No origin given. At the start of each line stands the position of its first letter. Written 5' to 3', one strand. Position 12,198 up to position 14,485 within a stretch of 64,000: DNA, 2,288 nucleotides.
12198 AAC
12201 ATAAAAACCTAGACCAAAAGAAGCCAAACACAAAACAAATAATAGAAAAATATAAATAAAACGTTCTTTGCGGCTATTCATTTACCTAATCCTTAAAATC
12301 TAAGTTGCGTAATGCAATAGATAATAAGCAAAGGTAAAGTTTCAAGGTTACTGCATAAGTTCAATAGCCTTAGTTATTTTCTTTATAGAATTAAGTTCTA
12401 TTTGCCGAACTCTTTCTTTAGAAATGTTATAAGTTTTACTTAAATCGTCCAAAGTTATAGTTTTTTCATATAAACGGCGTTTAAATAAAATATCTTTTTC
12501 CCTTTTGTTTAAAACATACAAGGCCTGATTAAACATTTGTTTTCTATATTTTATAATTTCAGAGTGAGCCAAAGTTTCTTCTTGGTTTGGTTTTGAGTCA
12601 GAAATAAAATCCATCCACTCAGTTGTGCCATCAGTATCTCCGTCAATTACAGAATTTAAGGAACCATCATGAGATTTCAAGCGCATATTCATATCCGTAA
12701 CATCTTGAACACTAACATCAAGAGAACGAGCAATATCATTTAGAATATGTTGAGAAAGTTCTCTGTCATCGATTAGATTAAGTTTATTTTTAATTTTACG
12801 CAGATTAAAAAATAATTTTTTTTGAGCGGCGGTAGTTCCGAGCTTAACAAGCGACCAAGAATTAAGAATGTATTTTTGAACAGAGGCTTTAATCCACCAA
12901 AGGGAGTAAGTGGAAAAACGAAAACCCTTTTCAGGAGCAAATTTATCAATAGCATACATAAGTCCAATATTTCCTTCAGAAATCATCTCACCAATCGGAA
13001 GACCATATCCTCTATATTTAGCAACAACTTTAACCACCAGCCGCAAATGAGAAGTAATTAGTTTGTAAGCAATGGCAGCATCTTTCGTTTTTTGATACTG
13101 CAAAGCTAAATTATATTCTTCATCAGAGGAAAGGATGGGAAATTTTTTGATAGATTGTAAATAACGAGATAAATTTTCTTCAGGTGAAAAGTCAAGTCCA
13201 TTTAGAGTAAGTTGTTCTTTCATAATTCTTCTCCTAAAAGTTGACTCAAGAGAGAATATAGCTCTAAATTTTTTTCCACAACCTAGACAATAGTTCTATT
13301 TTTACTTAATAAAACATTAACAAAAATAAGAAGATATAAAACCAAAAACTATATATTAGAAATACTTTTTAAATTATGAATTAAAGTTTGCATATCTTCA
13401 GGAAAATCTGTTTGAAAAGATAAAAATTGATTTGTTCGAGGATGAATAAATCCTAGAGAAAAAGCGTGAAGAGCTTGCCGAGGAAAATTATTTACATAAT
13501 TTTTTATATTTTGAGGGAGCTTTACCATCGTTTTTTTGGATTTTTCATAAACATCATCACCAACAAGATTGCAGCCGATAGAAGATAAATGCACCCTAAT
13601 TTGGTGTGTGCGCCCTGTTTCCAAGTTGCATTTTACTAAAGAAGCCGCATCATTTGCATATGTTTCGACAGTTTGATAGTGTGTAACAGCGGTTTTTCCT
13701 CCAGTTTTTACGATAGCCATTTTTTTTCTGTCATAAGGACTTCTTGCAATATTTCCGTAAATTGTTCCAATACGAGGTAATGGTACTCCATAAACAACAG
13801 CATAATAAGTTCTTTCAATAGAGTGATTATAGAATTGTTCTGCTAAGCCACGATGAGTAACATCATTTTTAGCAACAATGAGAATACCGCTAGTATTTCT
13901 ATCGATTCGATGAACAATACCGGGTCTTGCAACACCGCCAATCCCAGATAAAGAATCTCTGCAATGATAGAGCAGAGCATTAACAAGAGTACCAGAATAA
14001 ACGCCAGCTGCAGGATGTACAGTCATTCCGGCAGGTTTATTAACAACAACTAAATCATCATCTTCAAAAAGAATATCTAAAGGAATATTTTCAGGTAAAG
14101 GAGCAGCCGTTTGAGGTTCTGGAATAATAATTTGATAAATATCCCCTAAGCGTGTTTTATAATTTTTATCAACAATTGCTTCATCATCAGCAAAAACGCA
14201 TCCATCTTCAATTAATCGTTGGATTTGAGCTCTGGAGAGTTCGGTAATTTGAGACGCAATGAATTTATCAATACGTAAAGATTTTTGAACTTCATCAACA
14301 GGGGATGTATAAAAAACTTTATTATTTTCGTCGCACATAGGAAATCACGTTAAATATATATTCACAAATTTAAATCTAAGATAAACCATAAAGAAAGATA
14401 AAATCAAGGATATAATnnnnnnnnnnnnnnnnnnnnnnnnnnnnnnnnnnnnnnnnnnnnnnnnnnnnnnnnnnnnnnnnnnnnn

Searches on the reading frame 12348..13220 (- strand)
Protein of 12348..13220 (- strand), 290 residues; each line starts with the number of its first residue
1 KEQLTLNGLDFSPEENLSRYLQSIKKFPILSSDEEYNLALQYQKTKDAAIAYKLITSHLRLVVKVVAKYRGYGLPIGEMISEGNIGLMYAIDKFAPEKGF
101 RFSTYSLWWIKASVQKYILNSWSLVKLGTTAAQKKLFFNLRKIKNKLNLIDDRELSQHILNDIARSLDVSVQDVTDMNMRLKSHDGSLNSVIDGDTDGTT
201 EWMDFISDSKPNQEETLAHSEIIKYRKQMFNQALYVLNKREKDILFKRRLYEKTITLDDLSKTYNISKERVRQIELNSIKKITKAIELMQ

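Call 69: search_protein_families(library=pfam, proteins=[window:12348-13220:-], max_evalue=0.001)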
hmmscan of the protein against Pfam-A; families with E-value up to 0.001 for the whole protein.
window:12348-13220:- (290 aa): 3 families
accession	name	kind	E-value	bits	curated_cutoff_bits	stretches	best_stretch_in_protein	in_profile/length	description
PF04542.20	Sigma70_r2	-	2.8e-15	56.3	24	1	54-119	1-66/71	Sigma-70 region 2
PF04545.22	Sigma70_r4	-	5.9e-09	35.7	24.1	1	233-282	1-48/50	Sigma-70, region 4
PF00140.25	Sigma70_r1_2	-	5e-05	23.6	22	1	18-46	4-32/34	Sigma-70 factor, region 1.2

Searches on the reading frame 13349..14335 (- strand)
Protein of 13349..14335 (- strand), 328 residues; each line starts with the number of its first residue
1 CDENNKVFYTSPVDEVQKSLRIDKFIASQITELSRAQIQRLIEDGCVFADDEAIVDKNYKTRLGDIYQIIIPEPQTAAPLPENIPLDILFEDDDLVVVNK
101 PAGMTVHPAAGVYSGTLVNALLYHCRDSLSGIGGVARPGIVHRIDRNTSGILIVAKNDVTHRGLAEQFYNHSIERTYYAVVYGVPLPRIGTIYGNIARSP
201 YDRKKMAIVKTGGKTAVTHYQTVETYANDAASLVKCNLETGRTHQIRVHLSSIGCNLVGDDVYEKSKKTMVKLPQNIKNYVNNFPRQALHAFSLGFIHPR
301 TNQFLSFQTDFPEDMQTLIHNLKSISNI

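Call 69: search_protein_families(library=pfam, proteins=[window:13349-14335:-], max_evalue=0.001)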
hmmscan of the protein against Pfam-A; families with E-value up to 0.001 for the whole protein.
window:13349-14335:- (328 aa): 2 families
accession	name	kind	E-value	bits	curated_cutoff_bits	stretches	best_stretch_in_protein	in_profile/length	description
PF00849.27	PseudoU_synth_2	-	7.3e-36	124.1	26.8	1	94-252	1-152/152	RNA pseudouridylate synthase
PF01479.30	S4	-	0.00087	19.4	22.8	0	21-65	2-46/48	S4 domain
